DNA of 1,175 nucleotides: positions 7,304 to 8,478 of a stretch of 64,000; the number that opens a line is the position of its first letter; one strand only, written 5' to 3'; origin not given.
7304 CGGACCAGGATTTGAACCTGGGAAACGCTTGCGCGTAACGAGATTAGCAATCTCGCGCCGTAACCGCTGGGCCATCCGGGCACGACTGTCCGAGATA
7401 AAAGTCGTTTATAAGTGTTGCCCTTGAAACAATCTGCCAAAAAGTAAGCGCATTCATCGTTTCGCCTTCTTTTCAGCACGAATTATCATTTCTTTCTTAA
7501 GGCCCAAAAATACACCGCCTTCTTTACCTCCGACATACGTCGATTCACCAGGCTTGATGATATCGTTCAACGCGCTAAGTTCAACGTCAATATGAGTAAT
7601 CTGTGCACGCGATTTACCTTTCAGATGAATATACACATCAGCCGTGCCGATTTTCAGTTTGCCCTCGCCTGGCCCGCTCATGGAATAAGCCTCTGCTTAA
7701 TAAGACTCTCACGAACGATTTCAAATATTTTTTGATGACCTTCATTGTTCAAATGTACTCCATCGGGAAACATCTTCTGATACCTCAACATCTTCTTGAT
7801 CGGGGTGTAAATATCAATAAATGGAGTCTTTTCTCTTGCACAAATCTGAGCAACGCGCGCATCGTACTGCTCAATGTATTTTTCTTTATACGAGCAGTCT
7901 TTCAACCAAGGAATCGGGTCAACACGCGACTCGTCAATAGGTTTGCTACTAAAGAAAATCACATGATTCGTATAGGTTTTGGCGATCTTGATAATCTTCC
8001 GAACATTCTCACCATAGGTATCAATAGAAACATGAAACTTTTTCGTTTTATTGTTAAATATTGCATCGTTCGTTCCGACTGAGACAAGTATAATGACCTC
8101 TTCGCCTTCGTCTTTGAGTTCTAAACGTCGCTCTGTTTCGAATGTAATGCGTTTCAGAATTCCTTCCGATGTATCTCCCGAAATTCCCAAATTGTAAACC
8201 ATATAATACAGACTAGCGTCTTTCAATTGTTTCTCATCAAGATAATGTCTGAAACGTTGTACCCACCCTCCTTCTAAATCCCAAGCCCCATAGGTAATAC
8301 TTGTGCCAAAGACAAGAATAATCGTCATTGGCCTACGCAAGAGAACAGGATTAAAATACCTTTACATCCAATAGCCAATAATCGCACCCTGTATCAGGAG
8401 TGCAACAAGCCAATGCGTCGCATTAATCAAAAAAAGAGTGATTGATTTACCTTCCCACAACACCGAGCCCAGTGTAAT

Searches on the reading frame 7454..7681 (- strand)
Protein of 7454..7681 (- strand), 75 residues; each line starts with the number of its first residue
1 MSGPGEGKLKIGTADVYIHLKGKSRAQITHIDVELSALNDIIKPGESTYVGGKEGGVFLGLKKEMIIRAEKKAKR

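Call 20: find_encoding_contigs(protein=window:7454-7681:-, flank=4000, max_places=10)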
Protein window:7454-7681:- (75 aa): 6 contigs read that carry it; 3 places shown.
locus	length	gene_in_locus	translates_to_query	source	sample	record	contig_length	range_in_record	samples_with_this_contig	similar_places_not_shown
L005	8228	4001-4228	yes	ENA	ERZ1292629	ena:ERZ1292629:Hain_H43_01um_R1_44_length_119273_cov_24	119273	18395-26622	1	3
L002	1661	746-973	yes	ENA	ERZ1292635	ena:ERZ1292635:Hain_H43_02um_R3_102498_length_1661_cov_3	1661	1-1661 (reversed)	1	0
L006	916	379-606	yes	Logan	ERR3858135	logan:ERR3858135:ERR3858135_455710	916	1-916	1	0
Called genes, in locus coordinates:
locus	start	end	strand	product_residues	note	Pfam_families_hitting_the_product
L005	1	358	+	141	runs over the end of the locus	-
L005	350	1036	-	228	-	PF01351:RNase_HII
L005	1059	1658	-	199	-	PF14464:Prok-JAB (weak)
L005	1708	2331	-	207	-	PF00561:Abhydrolase_1 (faint), PF06821:Ser_hydrolase, PF12697:Abhydrolase_6 (weak)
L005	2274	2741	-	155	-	PF13302:Acetyltransf_3 (weak), PF13420:Acetyltransf_4, PF00583:Acetyltransf_1, PF13673:Acetyltransf_10, PF13508:Acetyltransf_7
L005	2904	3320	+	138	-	PF08570:DUF1761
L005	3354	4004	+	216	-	PF00657:Lipase_GDSL, PF13472:Lipase_GDSL_2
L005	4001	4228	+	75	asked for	-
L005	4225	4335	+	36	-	-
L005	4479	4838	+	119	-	-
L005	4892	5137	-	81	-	PF05016:ParE_toxin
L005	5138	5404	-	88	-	PF04014:MazE_antitoxin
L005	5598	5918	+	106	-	-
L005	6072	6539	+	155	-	PF23477:zf_Tbcl_2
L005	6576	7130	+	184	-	PF28474:DUF8412, PF13376:OmdA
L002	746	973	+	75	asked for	-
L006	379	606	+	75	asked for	-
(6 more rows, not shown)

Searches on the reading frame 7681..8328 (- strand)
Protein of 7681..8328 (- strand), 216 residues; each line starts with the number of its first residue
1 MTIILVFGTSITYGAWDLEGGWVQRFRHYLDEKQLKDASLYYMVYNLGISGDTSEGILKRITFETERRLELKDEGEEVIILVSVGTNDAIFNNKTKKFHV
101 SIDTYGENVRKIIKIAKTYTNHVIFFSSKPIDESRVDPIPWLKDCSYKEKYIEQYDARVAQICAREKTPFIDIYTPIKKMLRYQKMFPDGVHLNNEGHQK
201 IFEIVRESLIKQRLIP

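Call 33: find_homologous_proteins(query=window:7681-8328:-, max_evalue=1e-20)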
Query window:7681-8328:- (216 aa): 257 proteins with E <= 1e-20 among 314 candidates; the best 120 are listed.
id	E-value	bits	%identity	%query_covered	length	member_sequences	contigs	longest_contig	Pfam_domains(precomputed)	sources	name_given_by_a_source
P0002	1.5e-139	481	99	100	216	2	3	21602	PF13472.13,PF00657.29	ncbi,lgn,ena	-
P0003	7.4e-108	377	75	100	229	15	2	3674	PF13472.13,PF00657.29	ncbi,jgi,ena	-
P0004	3.3e-107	375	74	100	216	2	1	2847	PF13472.13,PF00657.29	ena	-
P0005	2.1e-89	317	64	100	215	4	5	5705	PF13472.13,PF00657.29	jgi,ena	-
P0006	1.5e-82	295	57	100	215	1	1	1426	PF13472.13,PF00657.29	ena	-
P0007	9.8e-82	292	57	100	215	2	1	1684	PF13472.13,PF00657.29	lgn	-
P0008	9.5e-81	289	58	100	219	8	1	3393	PF13472.13,PF00657.29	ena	-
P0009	2.7e-80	287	55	100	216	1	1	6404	PF13472.13,PF00657.29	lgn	-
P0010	3.0e-80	287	57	100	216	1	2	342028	PF13472.13,PF00657.29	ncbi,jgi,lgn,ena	-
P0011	6.3e-79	283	55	100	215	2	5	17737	PF13472.13,PF00657.29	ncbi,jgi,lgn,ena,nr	ncbi:MAG TPA: GDSL-type esterase/lipase family protein [Candidatus Nanoarchaeia archaeon]|nr:GDSL-ty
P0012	8.3e-79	282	56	100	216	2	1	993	PF13472.13,PF00657.29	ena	-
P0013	1.5e-77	278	57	100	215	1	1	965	PF13472.13,PF00657.29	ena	-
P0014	1.7e-76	275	57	100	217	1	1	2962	PF13472.13,PF00657.29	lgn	-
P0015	4.6e-76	273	58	100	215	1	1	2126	PF13472.13,PF00657.29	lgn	-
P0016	3.2e-75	271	58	100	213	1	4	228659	PF04311.21,PF13472.13,PF00657.29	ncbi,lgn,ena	-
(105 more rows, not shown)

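Call 34: find_encoding_contigs(protein=P0002, flank=6000, max_places=5)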
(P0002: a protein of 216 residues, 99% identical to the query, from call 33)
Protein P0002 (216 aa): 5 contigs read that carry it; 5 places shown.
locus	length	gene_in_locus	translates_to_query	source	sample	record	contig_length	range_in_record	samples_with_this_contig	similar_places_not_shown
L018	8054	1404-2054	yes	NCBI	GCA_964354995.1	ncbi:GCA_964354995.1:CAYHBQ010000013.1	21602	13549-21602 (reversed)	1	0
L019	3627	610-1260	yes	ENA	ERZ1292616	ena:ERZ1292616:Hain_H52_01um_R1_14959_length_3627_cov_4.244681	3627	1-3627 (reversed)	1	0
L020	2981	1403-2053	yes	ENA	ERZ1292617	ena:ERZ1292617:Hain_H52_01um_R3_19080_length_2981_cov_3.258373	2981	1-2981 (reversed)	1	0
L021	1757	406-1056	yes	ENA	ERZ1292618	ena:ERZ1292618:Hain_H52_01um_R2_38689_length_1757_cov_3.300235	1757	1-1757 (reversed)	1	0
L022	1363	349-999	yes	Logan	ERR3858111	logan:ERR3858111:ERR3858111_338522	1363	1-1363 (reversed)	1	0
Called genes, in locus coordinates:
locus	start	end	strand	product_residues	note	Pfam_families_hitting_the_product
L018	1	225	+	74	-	?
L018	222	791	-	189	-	PF00561:Abhydrolase_1 (faint), PF06821:Ser_hydrolase, PF12697:Abhydrolase_6 (faint)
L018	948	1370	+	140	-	PF08570:DUF1761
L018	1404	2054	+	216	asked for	PF00657:Lipase_GDSL, PF13472:Lipase_GDSL_2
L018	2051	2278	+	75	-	-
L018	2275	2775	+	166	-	PF01569:PAP2, PF14360:PAP2_C (weak), PF14378:PAP2_3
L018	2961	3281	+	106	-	-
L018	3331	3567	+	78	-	PF13376:OmdA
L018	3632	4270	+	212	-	PF03446:NAD_binding_2 (weak), PF03807:F420_oxidored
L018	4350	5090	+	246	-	PF00106:adh_short, PF08659:KR, PF23441:SDR (weak), PF13561:adh_short_C2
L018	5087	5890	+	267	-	-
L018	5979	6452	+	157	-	PF03073:TspO_MBR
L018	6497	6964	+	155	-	PF23477:zf_Tbcl_2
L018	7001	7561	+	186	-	-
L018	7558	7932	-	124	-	PF24709:DUF7670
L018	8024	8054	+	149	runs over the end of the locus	PF00173:Cyt-b5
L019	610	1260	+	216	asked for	PF00657:Lipase_GDSL, PF13472:Lipase_GDSL_2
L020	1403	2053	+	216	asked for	PF00657:Lipase_GDSL, PF13472:Lipase_GDSL_2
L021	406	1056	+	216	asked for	PF00657:Lipase_GDSL, PF13472:Lipase_GDSL_2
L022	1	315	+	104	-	?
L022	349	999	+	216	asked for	PF00657:Lipase_GDSL, PF13472:Lipase_GDSL_2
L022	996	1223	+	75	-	-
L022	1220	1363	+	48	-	?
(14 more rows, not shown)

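Call 35: find_encoding_contigs(protein=P0003, flank=4000, max_places=5)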
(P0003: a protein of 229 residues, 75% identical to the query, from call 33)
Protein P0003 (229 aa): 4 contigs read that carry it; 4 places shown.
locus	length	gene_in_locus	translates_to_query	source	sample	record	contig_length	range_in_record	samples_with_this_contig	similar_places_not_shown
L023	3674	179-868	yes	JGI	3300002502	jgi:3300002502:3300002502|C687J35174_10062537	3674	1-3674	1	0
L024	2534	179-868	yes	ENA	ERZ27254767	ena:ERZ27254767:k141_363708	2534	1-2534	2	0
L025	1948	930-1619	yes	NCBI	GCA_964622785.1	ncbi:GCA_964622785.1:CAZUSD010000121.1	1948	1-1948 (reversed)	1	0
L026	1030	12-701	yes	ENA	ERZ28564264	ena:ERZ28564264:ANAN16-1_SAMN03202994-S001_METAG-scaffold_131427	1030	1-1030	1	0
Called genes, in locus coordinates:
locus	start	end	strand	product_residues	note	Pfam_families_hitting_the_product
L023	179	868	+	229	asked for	PF00657:Lipase_GDSL, PF13472:Lipase_GDSL_2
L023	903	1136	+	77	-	-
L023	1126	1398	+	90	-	PF04973:NMN_transporter (weak)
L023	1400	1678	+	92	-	PF04973:NMN_transporter (weak)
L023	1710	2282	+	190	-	-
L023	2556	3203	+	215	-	-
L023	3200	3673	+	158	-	?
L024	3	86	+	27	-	?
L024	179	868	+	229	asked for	PF00657:Lipase_GDSL, PF13472:Lipase_GDSL_2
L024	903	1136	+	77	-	-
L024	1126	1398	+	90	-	PF04973:NMN_transporter (weak)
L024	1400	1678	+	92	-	PF04973:NMN_transporter (weak)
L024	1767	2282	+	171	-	PF06821:Ser_hydrolase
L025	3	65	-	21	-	?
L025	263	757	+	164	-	-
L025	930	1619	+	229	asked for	PF00657:Lipase_GDSL, PF13472:Lipase_GDSL_2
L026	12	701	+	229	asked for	PF00657:Lipase_GDSL, PF13472:Lipase_GDSL_2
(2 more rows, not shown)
